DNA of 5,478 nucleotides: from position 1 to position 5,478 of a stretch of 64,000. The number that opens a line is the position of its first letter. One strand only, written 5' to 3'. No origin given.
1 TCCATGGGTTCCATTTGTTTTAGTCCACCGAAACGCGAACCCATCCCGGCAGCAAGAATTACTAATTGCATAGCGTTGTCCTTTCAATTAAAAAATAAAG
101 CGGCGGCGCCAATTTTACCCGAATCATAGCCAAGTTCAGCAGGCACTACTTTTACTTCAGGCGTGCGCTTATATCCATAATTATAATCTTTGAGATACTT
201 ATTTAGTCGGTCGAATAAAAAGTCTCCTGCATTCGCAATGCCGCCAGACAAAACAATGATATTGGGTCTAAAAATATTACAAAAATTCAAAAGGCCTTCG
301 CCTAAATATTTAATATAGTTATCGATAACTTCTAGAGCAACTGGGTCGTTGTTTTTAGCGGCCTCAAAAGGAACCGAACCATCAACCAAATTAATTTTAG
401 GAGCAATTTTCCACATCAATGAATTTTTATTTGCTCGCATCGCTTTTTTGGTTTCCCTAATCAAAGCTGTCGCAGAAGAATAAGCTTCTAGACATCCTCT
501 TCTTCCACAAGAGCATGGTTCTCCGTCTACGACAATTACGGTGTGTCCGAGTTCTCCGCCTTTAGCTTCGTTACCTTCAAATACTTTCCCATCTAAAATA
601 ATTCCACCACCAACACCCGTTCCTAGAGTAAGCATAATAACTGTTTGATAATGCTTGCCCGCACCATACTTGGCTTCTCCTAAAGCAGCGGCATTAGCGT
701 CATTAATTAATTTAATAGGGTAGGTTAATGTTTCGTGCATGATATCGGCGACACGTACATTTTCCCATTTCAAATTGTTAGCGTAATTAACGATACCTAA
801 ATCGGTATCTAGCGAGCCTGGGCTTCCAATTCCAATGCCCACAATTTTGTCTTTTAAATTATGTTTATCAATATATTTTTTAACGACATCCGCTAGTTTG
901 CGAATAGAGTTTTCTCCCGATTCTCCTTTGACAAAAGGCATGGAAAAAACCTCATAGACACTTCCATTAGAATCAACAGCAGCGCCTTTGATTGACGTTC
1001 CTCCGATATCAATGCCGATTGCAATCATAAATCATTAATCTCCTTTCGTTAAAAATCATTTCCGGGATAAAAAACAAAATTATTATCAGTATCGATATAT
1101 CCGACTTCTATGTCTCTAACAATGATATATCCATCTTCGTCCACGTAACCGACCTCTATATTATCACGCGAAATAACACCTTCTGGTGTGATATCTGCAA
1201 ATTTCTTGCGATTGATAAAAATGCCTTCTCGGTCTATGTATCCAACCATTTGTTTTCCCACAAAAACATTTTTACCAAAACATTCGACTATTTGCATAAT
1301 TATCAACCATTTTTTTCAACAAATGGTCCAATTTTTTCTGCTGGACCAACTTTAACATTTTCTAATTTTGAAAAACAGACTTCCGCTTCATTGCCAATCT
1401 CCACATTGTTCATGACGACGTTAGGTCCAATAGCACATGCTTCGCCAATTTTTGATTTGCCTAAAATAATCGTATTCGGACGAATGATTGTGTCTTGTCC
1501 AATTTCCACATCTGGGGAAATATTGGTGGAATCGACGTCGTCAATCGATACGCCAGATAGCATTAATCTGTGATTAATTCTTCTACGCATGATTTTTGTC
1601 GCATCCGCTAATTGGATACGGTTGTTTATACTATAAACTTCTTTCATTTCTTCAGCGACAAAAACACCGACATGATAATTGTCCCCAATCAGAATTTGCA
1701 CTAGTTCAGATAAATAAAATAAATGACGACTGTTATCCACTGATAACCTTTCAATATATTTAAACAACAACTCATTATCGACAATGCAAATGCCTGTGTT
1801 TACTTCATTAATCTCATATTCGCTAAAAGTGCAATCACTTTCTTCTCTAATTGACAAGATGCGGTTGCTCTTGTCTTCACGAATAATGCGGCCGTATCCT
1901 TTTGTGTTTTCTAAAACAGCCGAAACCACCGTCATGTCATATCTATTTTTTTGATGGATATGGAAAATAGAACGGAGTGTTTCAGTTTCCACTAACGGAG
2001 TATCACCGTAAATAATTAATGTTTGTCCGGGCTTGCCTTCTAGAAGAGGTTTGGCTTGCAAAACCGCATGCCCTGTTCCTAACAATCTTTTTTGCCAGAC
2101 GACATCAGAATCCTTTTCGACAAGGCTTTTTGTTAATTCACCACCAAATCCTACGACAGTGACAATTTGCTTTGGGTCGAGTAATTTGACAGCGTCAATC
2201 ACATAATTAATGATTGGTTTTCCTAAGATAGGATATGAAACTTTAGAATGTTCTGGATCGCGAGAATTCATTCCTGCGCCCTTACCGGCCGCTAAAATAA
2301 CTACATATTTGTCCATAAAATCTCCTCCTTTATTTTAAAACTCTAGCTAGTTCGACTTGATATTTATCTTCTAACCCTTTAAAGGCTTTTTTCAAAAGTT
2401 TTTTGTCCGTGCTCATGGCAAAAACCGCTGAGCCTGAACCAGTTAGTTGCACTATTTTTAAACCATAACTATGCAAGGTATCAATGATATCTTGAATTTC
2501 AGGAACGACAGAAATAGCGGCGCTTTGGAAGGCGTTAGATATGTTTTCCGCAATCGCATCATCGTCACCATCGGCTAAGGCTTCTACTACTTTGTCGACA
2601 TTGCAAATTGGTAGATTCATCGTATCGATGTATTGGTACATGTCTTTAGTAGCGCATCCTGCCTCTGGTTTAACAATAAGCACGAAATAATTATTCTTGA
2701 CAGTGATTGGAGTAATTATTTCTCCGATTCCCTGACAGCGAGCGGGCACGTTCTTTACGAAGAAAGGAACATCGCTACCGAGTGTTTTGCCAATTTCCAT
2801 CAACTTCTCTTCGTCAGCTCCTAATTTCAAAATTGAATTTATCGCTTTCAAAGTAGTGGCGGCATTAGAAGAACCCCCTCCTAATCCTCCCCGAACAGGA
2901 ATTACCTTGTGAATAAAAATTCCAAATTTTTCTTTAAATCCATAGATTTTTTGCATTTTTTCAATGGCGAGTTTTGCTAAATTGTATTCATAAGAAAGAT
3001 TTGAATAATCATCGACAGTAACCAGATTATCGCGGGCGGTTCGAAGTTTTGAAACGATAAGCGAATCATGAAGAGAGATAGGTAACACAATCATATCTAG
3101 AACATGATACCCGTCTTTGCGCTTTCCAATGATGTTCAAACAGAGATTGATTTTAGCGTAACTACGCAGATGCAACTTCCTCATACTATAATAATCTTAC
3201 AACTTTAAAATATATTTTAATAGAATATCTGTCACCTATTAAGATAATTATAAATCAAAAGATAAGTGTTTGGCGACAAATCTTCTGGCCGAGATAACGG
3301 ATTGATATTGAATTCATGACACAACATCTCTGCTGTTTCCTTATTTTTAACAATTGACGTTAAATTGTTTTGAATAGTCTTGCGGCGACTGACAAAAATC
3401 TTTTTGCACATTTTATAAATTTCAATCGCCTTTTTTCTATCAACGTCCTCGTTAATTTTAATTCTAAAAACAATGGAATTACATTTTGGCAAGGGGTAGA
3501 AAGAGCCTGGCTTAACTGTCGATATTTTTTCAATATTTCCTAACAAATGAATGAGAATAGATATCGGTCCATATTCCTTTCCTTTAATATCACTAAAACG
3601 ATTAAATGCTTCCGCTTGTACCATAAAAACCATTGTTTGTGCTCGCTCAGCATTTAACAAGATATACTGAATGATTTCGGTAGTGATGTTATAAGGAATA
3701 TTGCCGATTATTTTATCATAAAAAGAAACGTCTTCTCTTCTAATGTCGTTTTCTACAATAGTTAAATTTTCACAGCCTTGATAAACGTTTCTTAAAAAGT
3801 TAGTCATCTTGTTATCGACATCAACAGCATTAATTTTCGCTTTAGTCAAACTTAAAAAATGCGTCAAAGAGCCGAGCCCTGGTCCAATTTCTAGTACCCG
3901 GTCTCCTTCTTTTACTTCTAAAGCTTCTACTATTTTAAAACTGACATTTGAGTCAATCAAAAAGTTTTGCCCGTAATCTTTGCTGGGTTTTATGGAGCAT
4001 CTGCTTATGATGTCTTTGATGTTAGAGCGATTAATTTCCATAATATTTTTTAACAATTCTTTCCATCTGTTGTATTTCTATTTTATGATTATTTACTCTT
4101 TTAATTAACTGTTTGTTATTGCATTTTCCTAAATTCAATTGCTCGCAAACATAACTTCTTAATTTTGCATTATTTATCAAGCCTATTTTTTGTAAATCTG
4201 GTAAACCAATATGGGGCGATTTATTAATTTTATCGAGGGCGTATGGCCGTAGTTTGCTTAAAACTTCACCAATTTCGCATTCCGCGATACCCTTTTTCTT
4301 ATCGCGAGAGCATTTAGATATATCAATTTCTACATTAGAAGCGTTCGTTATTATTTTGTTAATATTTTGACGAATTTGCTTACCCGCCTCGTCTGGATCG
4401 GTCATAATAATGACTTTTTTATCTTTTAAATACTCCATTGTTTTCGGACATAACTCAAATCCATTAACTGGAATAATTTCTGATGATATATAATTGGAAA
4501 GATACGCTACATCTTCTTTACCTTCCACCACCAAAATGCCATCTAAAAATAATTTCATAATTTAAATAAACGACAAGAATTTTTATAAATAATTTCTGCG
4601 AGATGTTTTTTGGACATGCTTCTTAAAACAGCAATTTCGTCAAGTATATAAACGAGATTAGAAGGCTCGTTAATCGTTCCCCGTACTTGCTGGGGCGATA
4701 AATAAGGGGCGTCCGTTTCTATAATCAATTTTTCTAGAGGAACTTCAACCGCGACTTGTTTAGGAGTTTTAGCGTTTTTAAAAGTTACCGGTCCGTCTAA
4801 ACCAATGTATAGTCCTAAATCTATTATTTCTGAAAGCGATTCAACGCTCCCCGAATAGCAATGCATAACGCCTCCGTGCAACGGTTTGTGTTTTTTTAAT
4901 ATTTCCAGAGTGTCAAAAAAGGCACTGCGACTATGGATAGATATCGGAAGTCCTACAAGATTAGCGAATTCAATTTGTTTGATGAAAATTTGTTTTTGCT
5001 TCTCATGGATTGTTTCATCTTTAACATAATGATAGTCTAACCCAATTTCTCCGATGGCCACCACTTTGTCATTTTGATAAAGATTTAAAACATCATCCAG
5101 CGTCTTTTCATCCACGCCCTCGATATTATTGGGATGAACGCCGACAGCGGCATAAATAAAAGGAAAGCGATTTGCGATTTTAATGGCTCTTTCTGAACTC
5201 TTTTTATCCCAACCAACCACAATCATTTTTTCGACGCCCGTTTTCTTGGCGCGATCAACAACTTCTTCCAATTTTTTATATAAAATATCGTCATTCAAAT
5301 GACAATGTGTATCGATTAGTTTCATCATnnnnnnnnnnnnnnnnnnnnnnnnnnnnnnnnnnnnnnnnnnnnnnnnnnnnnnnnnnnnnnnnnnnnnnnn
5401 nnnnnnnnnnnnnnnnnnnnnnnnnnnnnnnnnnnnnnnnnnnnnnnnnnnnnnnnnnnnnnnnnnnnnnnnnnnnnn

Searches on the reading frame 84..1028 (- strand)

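Call 92: search_protein_families(library=pfam, proteins=[window:84-1028:-], max_evalue=0.0001)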
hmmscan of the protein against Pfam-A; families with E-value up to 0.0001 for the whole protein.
window:84-1028:- (314 aa): 2 families
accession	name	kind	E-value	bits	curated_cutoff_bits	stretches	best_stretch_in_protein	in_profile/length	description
PF00480.26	ROK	-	2.2e-69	234.6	22.9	1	4-312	2-291/294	ROK family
PF01869.26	BcrAD_BadFG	-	1.8e-05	24.8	31.5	0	4-68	1-68/271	BadF/BadG/BcrA/BcrD ATPase family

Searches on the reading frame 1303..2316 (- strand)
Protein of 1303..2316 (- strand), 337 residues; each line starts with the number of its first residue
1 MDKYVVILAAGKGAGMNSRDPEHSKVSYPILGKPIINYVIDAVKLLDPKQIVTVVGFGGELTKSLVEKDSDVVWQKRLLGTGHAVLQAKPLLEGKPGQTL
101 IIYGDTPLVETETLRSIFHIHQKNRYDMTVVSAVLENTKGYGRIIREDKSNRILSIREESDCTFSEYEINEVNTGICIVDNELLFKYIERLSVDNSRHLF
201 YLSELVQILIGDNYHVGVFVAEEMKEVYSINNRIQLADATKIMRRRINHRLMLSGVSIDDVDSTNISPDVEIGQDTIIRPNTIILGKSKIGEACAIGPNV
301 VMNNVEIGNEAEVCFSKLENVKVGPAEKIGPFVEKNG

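Call 92: search_protein_families(library=pfam, proteins=[window:1303-2316:-], max_evalue=0.0001)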
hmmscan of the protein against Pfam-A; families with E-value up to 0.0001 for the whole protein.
window:1303-2316:- (337 aa): 4 families
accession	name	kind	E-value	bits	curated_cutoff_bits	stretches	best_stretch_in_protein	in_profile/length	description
PF12804.13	NTP_transf_3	-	1.6e-11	45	27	1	5-132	1-122/160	MobA-like NTP transferase domain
PF00132.30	Hexapep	-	1.6e-10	40.7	27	1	269-303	1-35/36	Bacterial transferase hexapeptide (six repeats)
PF00483.29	NTP_transferase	-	2.7e-06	27.6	21.2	1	5-209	2-210/245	Nucleotidyl transferase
PF25084.1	LbH_EIF2B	-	6.8e-06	26.5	54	1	262-313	14-64/105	EIF2B subunit epsilon LbH domain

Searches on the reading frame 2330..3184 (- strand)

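Call 92: search_protein_families(library=pfam, proteins=[window:2330-3184:-], max_evalue=0.0001)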
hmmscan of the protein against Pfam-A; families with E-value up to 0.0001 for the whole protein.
window:2330-3184:- (284 aa): 2 families
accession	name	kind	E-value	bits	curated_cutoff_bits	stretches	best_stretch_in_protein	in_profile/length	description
PF00288.32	GHMP_kinases_N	-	6.6e-14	52.3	22.3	1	68-143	1-84/87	GHMP kinases N terminal domain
PF08544.19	GHMP_kinases_C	-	1.4e-08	35.5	21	1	200-275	2-83/85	GHMP kinases C terminal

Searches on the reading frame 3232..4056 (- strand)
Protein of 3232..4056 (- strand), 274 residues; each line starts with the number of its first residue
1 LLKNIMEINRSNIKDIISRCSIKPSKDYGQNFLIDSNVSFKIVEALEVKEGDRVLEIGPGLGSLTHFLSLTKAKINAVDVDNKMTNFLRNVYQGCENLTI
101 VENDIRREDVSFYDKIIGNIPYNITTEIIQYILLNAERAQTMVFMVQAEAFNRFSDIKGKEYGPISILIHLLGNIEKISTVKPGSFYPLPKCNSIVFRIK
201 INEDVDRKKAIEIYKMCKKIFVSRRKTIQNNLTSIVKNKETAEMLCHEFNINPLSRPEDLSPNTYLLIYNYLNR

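Call 92: search_protein_families(library=pfam, proteins=[window:3232-4056:-], max_evalue=0.0001)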
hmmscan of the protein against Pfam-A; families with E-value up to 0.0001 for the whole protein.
window:3232-4056:- (274 aa): 1 family
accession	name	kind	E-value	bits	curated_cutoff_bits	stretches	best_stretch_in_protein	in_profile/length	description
PF00398.26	RrnaAD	-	1.1e-45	156.2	24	1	26-273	6-262/263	Ribosomal RNA adenine dimethylase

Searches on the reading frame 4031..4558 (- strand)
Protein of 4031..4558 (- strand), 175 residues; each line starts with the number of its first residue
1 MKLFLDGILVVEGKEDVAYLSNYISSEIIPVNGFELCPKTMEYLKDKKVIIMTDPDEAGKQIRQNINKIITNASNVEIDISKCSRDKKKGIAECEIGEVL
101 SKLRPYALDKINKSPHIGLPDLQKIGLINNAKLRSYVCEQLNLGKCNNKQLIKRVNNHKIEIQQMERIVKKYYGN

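Call 92: search_protein_families(library=pfam, proteins=[window:4031-4558:-], max_evalue=0.0001)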
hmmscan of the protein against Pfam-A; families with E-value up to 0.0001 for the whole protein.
window:4031-4558:- (175 aa): 4 families
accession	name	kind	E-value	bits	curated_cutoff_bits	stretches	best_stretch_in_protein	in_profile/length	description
PF13331.11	DUF4093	-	1.1e-10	42.4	25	1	93-168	9-85/86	Domain of unknown function (DUF4093)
PF01751.28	Toprim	-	3.3e-08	34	23.1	1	8-71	2-85/96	Toprim domain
PF13662.12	Toprim_4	-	5.8e-06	26.9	25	1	8-69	3-73/85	Toprim domain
PF13155.12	Toprim_2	-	1.1e-05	26.2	22.1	1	10-78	2-73/88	Toprim-like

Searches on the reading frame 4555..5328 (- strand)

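Call 92: search_protein_families(library=pfam, proteins=[window:4555-5328:-], max_evalue=0.0001)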
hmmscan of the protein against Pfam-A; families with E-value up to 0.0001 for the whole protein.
window:4555-5328:- (257 aa): 1 family
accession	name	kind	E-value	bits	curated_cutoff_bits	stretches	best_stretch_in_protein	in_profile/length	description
PF01026.27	TatD_DNase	-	1.1e-83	280.9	27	1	5-256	1-253/253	TatD related DNase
